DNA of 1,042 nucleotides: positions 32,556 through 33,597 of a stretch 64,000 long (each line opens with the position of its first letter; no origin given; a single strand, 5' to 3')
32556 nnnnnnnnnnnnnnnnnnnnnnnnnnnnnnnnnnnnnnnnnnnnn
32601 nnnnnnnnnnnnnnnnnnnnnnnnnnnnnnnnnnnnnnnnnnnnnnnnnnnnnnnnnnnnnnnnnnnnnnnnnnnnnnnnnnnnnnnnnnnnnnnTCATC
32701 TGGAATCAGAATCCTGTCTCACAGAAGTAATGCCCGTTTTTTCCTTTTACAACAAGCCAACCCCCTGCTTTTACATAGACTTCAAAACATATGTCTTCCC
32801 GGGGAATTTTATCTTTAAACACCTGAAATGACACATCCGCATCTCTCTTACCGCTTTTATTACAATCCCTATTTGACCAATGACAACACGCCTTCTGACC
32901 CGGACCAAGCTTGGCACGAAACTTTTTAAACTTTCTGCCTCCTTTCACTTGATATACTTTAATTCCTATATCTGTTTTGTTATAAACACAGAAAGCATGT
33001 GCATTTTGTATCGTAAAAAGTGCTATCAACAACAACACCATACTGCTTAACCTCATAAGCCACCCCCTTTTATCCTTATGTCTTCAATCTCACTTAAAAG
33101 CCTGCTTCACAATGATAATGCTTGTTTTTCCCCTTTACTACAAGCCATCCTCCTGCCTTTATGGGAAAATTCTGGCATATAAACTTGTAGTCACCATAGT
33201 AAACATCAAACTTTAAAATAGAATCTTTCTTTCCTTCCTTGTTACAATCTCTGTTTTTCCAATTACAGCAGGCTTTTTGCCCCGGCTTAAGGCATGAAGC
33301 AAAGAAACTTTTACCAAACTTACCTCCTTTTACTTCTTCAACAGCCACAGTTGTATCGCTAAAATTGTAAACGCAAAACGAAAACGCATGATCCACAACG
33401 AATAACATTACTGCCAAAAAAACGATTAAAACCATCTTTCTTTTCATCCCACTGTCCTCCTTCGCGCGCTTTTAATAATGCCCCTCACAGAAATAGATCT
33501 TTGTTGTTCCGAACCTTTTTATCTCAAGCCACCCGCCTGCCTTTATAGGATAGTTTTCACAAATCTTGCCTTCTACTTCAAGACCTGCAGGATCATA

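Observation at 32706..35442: Unrecognised ~100-aa secreted protein family with six invariant cysteines and a conserved FCVYN / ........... / KAGGW scaffold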

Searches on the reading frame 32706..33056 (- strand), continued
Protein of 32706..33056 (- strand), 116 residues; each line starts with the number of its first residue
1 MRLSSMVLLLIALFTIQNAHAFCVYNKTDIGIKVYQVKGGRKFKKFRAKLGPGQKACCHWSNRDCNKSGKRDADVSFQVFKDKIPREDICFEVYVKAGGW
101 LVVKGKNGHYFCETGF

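Call 42: find_encoding_contigs(protein=P0050, flank=8000, max_places=1)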
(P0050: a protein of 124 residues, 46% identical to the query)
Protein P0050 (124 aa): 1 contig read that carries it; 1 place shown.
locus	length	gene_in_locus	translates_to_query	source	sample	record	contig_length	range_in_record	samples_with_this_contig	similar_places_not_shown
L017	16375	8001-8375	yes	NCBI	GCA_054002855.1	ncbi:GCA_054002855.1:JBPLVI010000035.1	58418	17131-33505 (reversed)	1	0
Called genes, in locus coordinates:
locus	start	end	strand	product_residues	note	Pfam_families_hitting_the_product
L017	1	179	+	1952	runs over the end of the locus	PF08309:LVIVD (faint), PF01650:Peptidase_C13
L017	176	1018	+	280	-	PF08501:Shikimate_dh_N, PF01488:Shikimate_DH, PF18317:SDH_C (weak)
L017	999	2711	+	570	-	PF05157:MshEN, PF00437:T2SSE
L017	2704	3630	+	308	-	PF04055:Radical_SAM, PF06968:BATS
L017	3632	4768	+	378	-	PF00155:Aminotran_1_2, PF01053:Cys_Met_Meta_PP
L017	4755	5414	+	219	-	PF02224:Cytidylate_kin, PF13189:Cytidylate_kin2, PF13238:AAA_18 (weak), PF13207:AAA_17 (weak)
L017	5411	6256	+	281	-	PF02401:LYTB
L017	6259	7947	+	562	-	PF17092:PCB_OB (faint), PF21710:Spt6_S1 (faint), PF00575:S1, PF09883:DUF2110 (faint), PF13509:S1_2 (faint), PF00575:S1, PF23459:S1_RRP5 (weak)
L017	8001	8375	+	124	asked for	-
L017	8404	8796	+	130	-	-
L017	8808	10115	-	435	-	PF00672:HAMP, PF00512:HisKA, PF02518:HATPase_c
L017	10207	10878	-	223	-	PF00072:Response_reg, PF00486:Trans_reg_C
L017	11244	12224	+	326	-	PF01926:MMR_HSR1 (faint), PF06071:YchF-GTPase_C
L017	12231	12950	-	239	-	PF13476:AAA_23, PF00005:ABC_tran, PF02463:SMC_N (faint), PF13175:AAA_15 (weak), PF13304:AAA_21 (faint)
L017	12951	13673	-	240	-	PF00005:ABC_tran, PF12399:BCA_ABC_TP_C (weak)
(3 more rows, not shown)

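Call 49: find_related_loci(query=A1, collection=metagenome_contigs, flank=10000)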
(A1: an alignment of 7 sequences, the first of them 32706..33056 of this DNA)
Query A1 (116 aa) in metagenome_contigs; peptide patterns used: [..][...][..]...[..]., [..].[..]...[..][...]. (x = any residue, [..] = any of these).
91 stretches matched a pattern; 7 encode a relative of the query (tblastn E <= 1e-3); 7 distinct loci.
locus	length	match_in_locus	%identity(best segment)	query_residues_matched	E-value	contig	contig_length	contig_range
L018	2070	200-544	98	1-116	2e-77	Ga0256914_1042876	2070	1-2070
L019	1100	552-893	48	6-113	3e-30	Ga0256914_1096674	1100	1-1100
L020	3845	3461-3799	43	3-112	2e-29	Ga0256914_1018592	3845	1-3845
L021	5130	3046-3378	45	3-112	9e-27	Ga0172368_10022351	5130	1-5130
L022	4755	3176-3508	45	3-112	9e-27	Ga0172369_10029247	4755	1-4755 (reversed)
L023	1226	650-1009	38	1-113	3e-23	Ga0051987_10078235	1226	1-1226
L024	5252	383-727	37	3-106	4e-19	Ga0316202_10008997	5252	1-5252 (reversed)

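Call 62: search_protein_families(library=pfam, proteins=[L002:8164-9237:+], max_evalue=1)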
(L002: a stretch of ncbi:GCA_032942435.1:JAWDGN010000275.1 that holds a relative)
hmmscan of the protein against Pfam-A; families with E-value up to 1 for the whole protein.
L002:8164-9237:+ (357 aa): 0 families

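Call 83: search_protein_families(library=padloc, proteins=[window:32706-33056:-], max_evalue=1)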
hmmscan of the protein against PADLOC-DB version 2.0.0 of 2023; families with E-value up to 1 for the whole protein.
window:32706-33056:- (116 aa): 0 families

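Call 84: search_protein_families(library=phrogs, proteins=[window:32706-33056:-], max_evalue=1)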
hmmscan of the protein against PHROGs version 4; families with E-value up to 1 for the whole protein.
window:32706-33056:- (116 aa): 2 families
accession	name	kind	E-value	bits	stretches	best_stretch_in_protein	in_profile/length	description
phrog_15817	-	unknown function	0.056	14.3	1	79-115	34-70/71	-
phrog_190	-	DNA, RNA and nucleotide metabolism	0.32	11.2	0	22-101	241-291/338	Holliday junction resolvase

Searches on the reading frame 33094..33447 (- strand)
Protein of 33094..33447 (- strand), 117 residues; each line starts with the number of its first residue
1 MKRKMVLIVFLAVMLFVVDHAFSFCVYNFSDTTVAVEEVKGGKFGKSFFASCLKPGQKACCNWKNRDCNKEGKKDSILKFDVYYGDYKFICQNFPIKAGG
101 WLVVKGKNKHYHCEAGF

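Call 4: search_protein_families(library=pfam, proteins=[window:33094-33447:-], max_evalue=10)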
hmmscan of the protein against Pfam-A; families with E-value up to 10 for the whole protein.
window:33094-33447:- (117 aa): 1 family
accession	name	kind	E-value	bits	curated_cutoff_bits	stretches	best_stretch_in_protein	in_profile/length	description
PF13623.11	SurA_N_2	-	0.079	13.3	28.5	1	5-43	12-50/145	SurA-like N-terminal domain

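Call 5: search_protein_families(library=ncbifam, proteins=[window:33094-33447:-], max_evalue=10)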
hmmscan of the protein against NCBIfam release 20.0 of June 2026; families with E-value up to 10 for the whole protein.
window:33094-33447:- (117 aa): 0 families

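Call 21: predict_structure(alignment_id=A2)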
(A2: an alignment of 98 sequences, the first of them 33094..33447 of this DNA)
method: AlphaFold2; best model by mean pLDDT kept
length: 117 residues; sequences in the alignment: 98
mean_pLDDT: 89.3   pTM: 0.77
mean pLDDT of the five models: 89.3, 88.9, 88.6, 87.4, 87.4
residues with pLDDT >= 90: 91; 70-90: 6; 50-70: 18; < 50: 2
segments of 3 or more residues with pLDDT < 50: none
pLDDT, mean of each block of 10 residues (from residue 1): 55 59 95 98 94 97 96 97 95 97 97 96
secondary structure, 60 per line:
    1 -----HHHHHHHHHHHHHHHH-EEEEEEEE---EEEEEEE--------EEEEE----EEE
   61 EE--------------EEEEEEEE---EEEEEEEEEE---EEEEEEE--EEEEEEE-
elements in order: H6-21 E23-30 E34-40 E49-53 E58-62 E77-84 E88-97 E101-107 E110-116

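Call 34: fold_search(model_id=the predicted structure, library=pdb)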
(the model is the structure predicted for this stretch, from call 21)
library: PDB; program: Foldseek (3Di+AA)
matches with E <= 10: 652; with E <= 0.001: 0
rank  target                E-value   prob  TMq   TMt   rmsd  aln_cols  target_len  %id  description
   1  8jkv_A                1.1e-03  1.00  0.41  0.12   5.2       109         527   14  membrane proteins (released 2024-05-22)
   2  7pmy_A                1.7e-03  1.00  0.47  0.11   6.3       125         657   15  HsPepT2 bound to Ala-Phe in the inward facing partially occluded conformation (released 2021-10-20)
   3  8vli_B                2.3e-03  0.99  0.41  0.12   5.0       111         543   13  Cryo-EM structure of human HGSNAT bound with CoA and product analog (released 2024-06-26)
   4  2bk1                  3.3e-03  1.00  0.48  0.14   7.5       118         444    6  The pore structure of pneumolysin, obtained by fitting the alpha carbon trace of perfringolysin O into a cryo-EM map (released 2005-05-04)
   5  2bk2                  3.7e-03  1.00  0.50  0.15   7.2       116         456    7  The prepore structure of pneumolysin, obtained by fitting the alpha carbon trace of perfringolysin O into a cryo-EM map (released 2005-05-04)
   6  8vkj_A                4.2e-03  0.99  0.42  0.11   5.9       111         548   14  Cryo-EM structure of human HGSNAT bound with Acetyl-CoA (released 2024-06-26)
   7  4bik_A                4.7e-03  1.00  0.50  0.15   7.0       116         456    8  Structure of a disulfide locked mutant of Intermedilysin with human CD59 (released 2013-05-08)
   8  8vlv_B                5.3e-03  0.96  0.37  0.11   5.3       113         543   11  Cryo-EM structure of human HGSNAT in inactive state (released 2024-06-26)
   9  5a9h                  6.4e-03  1.00  0.48  0.33   4.0       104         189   10  Crystal structure of the extracellular domain of PepT2 (released 2015-09-09)
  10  8vlv_A                6.4e-03  0.99  0.43  0.12   5.0       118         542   11  Cryo-EM structure of human HGSNAT in inactive state (released 2024-06-26)
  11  8vlg_A                6.4e-03  0.96  0.37  0.11   5.2       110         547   12  Cryo-EM structure of human HGSNAT bound with Acetyl-CoA and substrate analog (released 2024-06-26)
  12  8vly_A                7.2e-03  0.98  0.41  0.13   5.4       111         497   11  Cryo-EM structure of human HGSNAT in transition state (released 2024-06-26)
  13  7pmx_A                8.6e-03  0.97  0.38  0.09   7.3       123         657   11  HsPepT1 bound to Ala-Phe in the outward facing open conformation (released 2021-10-20)
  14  6zd0_A                9.1e-03  1.00  0.49  0.15   7.1       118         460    8  Disulfide-locked early prepore intermedilysin-CD59 (released 2020-11-18)
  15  8jl4_A                9.1e-03  0.97  0.40  0.12   5.1       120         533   12  membrane proteins (released 2024-05-22)
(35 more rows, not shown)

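Call 36: search_solved_structures(query=A2, max_evalue=10)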
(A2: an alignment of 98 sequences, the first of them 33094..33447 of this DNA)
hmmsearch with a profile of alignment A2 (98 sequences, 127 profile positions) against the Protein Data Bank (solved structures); distinct sequences matched with E-value up to 10: 2.
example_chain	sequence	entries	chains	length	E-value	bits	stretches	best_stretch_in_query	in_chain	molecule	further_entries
3eaa_A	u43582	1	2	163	0.13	15.5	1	17-58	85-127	EvpC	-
7drb_C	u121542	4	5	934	0.14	15.4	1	13-76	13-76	Membrane-localized LRR receptor-like protein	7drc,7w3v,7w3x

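Call 43: search_protein_representatives(alignment_id=A2)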
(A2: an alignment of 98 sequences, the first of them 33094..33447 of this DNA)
Query: 98 sequences, 127 profile positions. Proteins with E-value up to 0.001 (for the whole library): 480; up to 1e-10: 183; up to 1e-30: 36. The best 150 are listed.
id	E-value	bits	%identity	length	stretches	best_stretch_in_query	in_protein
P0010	1.2e-47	177.3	-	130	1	1-126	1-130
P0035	1.6e-44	167.2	-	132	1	1-125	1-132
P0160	1.2e-43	164.4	-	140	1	1-126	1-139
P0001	4.5e-42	159.3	-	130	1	6-126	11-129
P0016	4.7e-41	156.0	-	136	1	2-126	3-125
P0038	6.0e-40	152.4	-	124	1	1-126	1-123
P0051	9.5e-40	151.8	-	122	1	1-126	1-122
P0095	2.0e-39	150.7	-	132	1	1-126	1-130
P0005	2.6e-39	150.3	-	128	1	4-125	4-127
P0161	3.0e-39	150.1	-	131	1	1-126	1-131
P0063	3.4e-39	150.0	-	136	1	1-126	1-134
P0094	6.6e-39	149.0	-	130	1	1-126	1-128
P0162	2.1e-37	144.2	-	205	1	7-126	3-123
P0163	4.8e-37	143.0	-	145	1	3-125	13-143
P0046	1.9e-36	141.1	-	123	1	2-122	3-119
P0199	4.4e-23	97.9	-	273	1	2-117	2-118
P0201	6.2e-23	97.4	-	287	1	12-116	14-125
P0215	5.2e-20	87.9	-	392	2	48-116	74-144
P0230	6.9e-17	77.9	-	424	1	8-125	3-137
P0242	1.1e-15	74.0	-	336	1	9-125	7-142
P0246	2.0e-15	73.1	-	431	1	4-118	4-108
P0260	8.9e-14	67.8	-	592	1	1-118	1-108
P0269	7.1e-13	64.9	-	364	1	5-108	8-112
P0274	1.6e-12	63.7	-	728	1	15-109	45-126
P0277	2.0e-12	63.4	-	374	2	50-89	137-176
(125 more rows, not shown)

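Call 45: search_protein_families(library=pfam, proteins=[P0199, P0201, P0215, P0230, P0242, P0246, P0260, P0269, P0274, P0277], max_evalue=0.01)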
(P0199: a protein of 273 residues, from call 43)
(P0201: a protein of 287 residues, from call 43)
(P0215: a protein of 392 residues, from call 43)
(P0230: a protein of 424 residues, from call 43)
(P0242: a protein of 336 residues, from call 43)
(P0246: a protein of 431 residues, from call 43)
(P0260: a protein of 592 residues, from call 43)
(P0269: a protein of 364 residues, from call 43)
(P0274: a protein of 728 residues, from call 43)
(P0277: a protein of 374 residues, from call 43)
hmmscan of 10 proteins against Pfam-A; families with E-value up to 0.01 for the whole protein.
P0199 (273 aa): 3 families
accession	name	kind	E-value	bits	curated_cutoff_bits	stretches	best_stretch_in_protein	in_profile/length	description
PF00652.28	Ricin_B_lectin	-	6.4e-28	97.9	29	1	148-267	4-126/126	Ricin-type beta-trefoil lectin domain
PF14200.12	RicinB_lectin_2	-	4.8e-22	78.9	25.6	3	153-189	22-58/89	Ricin-type beta-trefoil lectin domain-like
PF03498.20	CDtoxinA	-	0.0052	16.8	22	0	153-220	61-127/149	Cytolethal distending toxin A/C domain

P0201 (287 aa): 2 families
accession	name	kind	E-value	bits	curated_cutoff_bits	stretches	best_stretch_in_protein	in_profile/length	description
PF14200.12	RicinB_lectin_2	-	2.7e-30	105.3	25.6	3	151-218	17-89/89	Ricin-type beta-trefoil lectin domain-like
PF00652.28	Ricin_B_lectin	-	6e-29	101.2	29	1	151-254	5-111/126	Ricin-type beta-trefoil lectin domain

P0215 (392 aa): 1 family
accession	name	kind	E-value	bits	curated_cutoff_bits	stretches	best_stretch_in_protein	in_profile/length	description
PF00045.24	Hemopexin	-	6.2e-18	64.9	21.3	1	187-226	2-44/45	Hemopexin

P0230 (424 aa): 0 families

P0242 (336 aa): 1 family
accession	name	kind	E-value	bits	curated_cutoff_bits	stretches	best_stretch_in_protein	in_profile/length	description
PF11901.14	DM9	-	1.4e-14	54.4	26.2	2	231-322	15-111/115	DM9 repeat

P0246 (431 aa): 1 family
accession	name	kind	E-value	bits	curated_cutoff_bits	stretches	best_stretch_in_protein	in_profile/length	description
PF00149.33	Metallophos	-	0.00095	20.1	21.5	1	193-359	31-190/191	Calcineurin-like phosphoesterase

P0260 (592 aa): 5 families
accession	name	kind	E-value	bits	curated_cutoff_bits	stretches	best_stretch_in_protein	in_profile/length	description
PF14295.12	PAN_4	-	7.4e-15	55.2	27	2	532-574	1-51/51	PAN domain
PF00024.32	PAN_1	-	8.9e-13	48.3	21.4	2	542-583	19-60/76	PAN domain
PF08276.17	PAN_2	-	1e-05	25.9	21.1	1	537-575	22-61/67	PAN-like domain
PF08277.18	PAN_3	-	0.00013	22.1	21.1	0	470-506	13-47/71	PAN-like domain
PF00149.33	Metallophos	-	0.00015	22.7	21.5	1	146-375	3-189/191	Calcineurin-like phosphoesterase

P0269 (364 aa): 3 families
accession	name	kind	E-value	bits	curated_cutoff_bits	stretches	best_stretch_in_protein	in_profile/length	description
PF00652.28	Ricin_B_lectin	-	3.2e-23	82.7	29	2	285-358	7-83/126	Ricin-type beta-trefoil lectin domain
PF14200.12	RicinB_lectin_2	-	5.5e-20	72.3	25.6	3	231-309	16-89/89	Ricin-type beta-trefoil lectin domain-like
PF24562.1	CysR_MRC2_N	-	0.0011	19.1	27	0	227-291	39-108/133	MRC2-like, N-terminal cysteine-rich domain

P0274 (728 aa): 4 families
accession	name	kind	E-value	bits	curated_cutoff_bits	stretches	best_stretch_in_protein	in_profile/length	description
PF00754.31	F5_F8_type_C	-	1.6e-43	148.3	28.2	2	607-717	2-117/127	F5/8 type C domain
PF22633.2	F5_F8_type_C_2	-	1.7e-42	144.4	27.8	2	488-580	1-91/91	NedA-like, galactose-binding domain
PF00149.33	Metallophos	-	6.1e-07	30.5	21.5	1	171-395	2-189/191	Calcineurin-like phosphoesterase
PF24135.1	DUF7402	-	1.1e-05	25.9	27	0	600-676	1-78/133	Domain of unknown function (DUF7402)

P0277 (374 aa): 2 families
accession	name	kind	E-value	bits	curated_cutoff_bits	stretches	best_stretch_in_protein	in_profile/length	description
PF00652.28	Ricin_B_lectin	-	2e-28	99.6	29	1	237-369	3-126/126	Ricin-type beta-trefoil lectin domain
PF14200.12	RicinB_lectin_2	-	5.3e-23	81.9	25.6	3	237-303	15-84/89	Ricin-type beta-trefoil lectin domain-like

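Call 48: list_cluster_members(proteins=[P0199, P0201, P0215, P0230, P0242, P0246, P0260, P0269, P0274, P0277])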
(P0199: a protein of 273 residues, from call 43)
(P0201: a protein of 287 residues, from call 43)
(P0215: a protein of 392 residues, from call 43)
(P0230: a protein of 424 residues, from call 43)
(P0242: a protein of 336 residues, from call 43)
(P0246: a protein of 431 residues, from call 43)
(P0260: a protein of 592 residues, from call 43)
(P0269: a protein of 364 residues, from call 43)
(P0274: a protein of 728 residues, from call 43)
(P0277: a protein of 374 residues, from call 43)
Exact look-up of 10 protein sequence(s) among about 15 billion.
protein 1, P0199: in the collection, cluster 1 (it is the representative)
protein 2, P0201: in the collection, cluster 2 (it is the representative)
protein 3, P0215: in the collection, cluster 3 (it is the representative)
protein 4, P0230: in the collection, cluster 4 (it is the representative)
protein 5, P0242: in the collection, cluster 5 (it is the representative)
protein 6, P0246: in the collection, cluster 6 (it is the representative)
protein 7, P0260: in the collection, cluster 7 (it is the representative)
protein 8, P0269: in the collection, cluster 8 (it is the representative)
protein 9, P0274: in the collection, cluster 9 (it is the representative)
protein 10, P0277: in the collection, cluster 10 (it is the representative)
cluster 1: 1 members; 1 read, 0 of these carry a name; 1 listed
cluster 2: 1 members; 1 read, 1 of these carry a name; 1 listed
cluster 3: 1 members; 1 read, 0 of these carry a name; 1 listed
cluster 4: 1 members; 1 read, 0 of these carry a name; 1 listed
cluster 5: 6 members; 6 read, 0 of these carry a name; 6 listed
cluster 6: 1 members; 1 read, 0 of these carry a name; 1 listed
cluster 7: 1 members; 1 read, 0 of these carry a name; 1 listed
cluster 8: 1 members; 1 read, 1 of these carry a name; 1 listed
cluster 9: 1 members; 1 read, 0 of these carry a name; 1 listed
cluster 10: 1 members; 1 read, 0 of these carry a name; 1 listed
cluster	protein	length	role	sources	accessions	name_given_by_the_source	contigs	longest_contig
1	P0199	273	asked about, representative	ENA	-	-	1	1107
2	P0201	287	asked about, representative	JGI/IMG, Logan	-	hypothetical protein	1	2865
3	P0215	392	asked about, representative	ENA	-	-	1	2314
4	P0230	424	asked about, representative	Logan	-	-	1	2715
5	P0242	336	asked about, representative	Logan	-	-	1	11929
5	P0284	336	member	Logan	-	-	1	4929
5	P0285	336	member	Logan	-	-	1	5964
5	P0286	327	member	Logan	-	-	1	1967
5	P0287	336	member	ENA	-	-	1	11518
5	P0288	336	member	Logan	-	-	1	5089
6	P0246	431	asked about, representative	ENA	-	-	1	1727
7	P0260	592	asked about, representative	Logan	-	-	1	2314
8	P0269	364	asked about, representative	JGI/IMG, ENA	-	hypothetical protein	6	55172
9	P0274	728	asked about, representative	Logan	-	-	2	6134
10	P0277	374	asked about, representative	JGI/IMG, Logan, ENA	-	-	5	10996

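Call 83: search_protein_families(library=padloc, proteins=[window:33094-33447:-], max_evalue=1)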
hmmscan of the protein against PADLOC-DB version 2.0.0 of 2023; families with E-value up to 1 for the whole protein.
window:33094-33447:- (117 aa): 0 families

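Call 84: search_protein_families(library=phrogs, proteins=[window:33094-33447:-], max_evalue=1)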
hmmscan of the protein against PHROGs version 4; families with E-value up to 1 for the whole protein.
window:33094-33447:- (117 aa): 0 families
